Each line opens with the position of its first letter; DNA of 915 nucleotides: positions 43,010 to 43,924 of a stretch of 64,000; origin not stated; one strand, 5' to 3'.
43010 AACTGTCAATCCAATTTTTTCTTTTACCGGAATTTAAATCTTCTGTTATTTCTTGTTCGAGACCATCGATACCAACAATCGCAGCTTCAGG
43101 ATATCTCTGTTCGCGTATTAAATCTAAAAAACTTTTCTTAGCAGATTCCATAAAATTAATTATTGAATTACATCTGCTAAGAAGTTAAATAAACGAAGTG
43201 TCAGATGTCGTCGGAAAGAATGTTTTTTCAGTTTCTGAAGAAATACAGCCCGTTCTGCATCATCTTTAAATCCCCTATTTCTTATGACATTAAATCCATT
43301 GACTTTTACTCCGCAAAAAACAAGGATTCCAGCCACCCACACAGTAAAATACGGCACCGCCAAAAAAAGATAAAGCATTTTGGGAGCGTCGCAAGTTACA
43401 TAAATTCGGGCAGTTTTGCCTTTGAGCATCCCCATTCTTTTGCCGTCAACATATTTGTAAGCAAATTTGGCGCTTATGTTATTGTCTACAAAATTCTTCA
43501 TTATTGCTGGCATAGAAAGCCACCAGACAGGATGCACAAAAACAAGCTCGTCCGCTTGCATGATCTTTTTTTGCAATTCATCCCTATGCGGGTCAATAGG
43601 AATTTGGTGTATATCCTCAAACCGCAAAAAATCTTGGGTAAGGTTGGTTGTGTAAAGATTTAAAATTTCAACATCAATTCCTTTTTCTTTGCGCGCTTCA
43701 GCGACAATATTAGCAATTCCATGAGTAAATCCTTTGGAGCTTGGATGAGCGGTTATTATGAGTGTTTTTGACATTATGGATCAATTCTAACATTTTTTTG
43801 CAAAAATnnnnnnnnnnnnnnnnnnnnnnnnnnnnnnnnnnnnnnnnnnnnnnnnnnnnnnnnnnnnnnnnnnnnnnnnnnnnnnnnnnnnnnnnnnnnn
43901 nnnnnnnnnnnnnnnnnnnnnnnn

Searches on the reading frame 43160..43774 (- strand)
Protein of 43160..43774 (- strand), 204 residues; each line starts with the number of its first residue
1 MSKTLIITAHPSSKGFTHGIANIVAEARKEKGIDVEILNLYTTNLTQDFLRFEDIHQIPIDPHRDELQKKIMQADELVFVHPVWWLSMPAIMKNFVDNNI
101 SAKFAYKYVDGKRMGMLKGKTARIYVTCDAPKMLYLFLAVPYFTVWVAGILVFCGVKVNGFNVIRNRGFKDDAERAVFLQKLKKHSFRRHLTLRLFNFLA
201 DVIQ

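Call 24: search_protein_families(library=pfam, proteins=[window:43160-43774:-], max_evalue=0.01)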
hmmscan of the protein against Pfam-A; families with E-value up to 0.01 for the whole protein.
window:43160-43774:- (204 aa): 2 families
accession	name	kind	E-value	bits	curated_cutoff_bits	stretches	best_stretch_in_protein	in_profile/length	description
PF02525.22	Flavodoxin_2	-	3.5e-31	108.9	27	1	2-184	1-196/198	Flavodoxin-like fold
PF03358.20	FMN_red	-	9e-16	58.2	24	1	3-100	2-97/152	NADPH-dependent FMN reductase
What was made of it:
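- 43160..43774 (-): Flavodoxin_2 / NAD(P)H:quinone-oxidoreductase-type flavoprotein with a hydrophobic C-terminal stretch. Pfam Flavodoxin_2 E 3.5e-31 (call 24).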
